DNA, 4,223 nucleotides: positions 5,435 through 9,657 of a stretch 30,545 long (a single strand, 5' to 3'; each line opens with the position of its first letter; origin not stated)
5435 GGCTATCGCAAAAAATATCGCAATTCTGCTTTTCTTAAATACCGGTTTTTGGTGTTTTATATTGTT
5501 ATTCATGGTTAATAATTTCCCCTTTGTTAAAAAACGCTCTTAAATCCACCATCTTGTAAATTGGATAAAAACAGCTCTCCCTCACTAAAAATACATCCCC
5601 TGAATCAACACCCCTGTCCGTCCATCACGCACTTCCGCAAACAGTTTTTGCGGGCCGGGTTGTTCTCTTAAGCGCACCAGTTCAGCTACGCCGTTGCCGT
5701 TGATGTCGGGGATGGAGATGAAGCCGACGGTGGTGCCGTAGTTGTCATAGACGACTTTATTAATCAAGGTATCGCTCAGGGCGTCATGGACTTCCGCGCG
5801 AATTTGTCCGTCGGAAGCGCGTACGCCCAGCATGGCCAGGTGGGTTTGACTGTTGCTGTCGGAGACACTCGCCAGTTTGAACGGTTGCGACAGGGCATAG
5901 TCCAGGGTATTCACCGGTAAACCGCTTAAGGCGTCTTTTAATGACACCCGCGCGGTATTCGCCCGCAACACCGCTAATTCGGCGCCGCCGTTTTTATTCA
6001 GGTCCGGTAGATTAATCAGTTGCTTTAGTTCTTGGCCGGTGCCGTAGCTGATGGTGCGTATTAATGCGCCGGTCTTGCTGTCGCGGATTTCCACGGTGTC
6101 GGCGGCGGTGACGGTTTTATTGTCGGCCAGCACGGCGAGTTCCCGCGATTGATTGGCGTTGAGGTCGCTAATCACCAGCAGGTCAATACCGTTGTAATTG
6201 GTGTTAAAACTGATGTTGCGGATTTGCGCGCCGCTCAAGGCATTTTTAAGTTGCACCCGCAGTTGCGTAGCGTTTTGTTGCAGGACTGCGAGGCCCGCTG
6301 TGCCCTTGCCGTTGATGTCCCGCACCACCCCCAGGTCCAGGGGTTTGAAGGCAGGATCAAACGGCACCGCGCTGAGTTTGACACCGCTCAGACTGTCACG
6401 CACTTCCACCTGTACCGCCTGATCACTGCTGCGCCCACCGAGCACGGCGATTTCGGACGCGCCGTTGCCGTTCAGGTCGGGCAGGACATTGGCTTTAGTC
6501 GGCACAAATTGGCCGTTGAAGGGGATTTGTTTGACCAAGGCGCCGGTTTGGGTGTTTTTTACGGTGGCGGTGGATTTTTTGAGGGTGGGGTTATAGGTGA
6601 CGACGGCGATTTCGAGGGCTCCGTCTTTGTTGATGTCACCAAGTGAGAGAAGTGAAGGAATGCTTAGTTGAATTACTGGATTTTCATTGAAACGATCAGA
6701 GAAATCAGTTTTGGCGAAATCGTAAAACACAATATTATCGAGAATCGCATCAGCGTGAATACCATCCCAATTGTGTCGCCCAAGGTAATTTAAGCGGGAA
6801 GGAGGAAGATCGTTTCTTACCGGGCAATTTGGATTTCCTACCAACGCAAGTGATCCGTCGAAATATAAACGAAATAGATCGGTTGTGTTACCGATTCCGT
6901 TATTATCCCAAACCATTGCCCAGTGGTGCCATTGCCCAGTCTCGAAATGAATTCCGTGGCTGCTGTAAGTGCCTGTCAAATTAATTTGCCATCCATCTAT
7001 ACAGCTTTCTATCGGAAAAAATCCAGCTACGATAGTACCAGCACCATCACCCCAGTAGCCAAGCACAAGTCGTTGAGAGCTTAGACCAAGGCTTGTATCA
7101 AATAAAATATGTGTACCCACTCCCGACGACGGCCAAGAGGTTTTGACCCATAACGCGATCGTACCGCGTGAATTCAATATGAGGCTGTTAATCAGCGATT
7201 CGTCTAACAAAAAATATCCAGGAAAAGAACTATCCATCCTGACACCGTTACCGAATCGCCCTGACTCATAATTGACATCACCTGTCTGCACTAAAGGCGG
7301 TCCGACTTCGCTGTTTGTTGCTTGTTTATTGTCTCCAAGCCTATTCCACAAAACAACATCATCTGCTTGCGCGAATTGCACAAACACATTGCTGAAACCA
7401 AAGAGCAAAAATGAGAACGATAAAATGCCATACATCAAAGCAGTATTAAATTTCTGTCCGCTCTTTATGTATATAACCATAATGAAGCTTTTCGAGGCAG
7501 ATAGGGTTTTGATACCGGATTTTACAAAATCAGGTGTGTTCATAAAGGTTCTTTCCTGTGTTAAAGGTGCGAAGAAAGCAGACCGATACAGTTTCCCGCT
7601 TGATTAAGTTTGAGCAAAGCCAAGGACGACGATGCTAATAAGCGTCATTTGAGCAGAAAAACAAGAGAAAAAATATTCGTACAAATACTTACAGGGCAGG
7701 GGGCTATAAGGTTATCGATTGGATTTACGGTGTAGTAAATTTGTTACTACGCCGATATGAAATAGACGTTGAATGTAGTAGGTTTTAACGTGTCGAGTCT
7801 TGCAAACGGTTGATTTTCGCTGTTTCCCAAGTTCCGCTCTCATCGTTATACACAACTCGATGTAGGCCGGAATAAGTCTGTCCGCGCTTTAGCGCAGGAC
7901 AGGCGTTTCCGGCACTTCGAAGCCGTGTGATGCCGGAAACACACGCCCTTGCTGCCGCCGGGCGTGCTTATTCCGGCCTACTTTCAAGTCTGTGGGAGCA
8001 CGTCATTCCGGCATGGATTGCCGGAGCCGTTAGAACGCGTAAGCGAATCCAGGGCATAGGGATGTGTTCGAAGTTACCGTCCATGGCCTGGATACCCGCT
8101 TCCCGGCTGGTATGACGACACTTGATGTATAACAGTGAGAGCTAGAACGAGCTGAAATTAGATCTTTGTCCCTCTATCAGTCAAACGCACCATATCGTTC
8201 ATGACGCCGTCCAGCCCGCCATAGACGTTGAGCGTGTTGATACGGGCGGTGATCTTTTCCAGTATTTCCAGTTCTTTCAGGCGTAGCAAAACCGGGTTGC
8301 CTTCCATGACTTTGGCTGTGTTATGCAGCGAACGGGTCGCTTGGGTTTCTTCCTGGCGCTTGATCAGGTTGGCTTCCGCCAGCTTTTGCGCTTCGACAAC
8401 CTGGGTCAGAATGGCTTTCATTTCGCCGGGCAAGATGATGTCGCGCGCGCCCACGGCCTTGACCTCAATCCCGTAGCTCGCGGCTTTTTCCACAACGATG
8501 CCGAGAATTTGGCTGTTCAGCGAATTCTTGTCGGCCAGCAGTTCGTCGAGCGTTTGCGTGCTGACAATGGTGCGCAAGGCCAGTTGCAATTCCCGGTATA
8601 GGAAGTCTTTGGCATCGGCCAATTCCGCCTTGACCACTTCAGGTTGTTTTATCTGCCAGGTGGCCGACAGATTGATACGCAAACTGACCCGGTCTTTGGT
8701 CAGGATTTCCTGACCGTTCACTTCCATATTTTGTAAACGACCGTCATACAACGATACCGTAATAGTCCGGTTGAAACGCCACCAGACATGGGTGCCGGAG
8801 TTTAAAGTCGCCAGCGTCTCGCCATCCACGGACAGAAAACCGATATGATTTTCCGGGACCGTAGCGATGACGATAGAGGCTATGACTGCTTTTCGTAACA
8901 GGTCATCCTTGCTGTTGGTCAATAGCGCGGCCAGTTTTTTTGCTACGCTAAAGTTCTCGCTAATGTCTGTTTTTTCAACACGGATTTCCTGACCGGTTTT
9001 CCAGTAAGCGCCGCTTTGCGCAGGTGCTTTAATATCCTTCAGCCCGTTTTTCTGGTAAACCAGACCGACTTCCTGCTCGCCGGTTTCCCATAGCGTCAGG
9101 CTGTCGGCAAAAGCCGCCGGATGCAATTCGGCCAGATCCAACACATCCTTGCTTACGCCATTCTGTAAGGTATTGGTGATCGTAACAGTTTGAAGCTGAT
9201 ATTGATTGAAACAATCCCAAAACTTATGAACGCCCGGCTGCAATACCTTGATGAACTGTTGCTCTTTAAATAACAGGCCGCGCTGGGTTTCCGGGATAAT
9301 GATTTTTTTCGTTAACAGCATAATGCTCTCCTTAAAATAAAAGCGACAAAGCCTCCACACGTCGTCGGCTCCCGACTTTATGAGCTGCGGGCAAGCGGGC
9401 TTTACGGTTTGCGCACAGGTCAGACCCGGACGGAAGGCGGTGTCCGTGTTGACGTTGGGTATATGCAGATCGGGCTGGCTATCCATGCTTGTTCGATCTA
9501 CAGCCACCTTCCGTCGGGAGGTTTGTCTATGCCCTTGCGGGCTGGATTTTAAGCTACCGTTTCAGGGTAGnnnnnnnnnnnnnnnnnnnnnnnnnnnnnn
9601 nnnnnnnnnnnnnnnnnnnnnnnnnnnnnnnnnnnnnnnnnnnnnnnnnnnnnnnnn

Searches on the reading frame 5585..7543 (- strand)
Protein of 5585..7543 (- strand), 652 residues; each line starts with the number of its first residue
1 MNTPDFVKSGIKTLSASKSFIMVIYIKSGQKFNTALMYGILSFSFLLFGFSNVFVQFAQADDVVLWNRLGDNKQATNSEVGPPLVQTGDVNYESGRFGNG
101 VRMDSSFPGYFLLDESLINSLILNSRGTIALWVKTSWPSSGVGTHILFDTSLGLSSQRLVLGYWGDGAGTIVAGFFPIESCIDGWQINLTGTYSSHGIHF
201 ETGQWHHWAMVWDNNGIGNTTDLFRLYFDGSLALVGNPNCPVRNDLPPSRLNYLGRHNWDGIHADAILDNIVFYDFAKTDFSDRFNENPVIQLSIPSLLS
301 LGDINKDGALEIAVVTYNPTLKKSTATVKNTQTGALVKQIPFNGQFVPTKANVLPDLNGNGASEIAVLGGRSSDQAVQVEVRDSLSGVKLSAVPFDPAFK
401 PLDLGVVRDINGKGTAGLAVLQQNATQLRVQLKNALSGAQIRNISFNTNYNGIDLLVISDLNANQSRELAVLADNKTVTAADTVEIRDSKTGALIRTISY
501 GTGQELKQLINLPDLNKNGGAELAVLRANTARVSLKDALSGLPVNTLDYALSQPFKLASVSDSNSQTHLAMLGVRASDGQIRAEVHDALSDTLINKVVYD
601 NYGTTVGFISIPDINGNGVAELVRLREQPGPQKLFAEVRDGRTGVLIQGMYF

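Call 7: search_protein_families(library=pfam, proteins=[window:5585-7543:-], max_evalue=0.1)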
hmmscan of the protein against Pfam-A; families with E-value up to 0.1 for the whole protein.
window:5585-7543:- (652 aa): 4 families
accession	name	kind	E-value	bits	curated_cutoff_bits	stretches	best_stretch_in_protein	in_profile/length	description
PF13385.13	Laminin_G_3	-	2.2e-10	41.3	27.6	1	124-279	16-146/151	Concanavalin A-like lectin/glucanases superfamily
PF13517.12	FG-GAP_3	-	0.00026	21.9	26.9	0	303-367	1-61/61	FG-GAP-like repeat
PF01839.29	FG-GAP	-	0.00029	21.1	22.1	0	299-317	5-23/37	FG-GAP repeat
PF23727.1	Beta-prop_FAM234A_B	-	0.0017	17.4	26.4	0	482-535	100-156/467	FAM234A/B beta-propeller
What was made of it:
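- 5585..7543 (-): Gene D (652 aa). It has a long N-terminal leader and signal peptide (..FVQFAQA|DD) and a divergent LamG head (6647-7543). The constant propeller spans 5588-6646, with the stop codon at 5585-5587. Laminin_G_3 at 41.3 bits (call 7).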

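Call 54: search_protein_families(library=ncbifam, proteins=[window:5585-7543:-], max_evalue=0.001)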
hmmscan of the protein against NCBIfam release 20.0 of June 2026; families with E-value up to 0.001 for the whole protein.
window:5585-7543:- (652 aa): 0 families

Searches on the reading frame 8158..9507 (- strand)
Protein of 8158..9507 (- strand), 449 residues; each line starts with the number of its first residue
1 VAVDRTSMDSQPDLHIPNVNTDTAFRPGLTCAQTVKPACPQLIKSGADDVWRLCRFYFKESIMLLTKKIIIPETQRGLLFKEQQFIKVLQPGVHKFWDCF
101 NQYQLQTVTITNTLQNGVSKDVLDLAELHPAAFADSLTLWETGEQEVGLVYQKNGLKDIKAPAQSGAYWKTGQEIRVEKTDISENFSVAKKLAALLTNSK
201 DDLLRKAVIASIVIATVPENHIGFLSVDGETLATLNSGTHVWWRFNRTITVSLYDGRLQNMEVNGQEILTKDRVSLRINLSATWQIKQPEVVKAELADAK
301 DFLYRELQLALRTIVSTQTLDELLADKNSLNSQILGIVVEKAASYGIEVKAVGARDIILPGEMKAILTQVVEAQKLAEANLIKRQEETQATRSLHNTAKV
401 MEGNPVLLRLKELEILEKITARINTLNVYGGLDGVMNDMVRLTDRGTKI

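Call 23: search_protein_families(library=pfam, proteins=[window:8158-9507:-], max_evalue=0.00001)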
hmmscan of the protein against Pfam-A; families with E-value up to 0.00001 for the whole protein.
window:8158-9507:- (449 aa): 1 family
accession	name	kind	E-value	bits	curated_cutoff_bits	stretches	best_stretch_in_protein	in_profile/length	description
PF01145.31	Band_7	-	1.1e-30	107.5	23.6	1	216-387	2-175/176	SPFH domain / Band 7 family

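Call 54: search_protein_families(library=ncbifam, proteins=[window:8158-9507:-], max_evalue=0.001)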
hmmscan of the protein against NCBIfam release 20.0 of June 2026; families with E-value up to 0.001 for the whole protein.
window:8158-9507:- (449 aa): 2 families
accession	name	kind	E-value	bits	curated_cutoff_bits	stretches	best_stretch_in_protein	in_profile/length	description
TIGR01933.1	hflK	equivalog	2.6e-07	30.4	159.4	1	229-387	16-174/261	FtsH protease activity modulator HflK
TIGR01932.1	hflC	equivalog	7.5e-05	21.7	134.4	1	250-346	61-164/318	protease modulator HflC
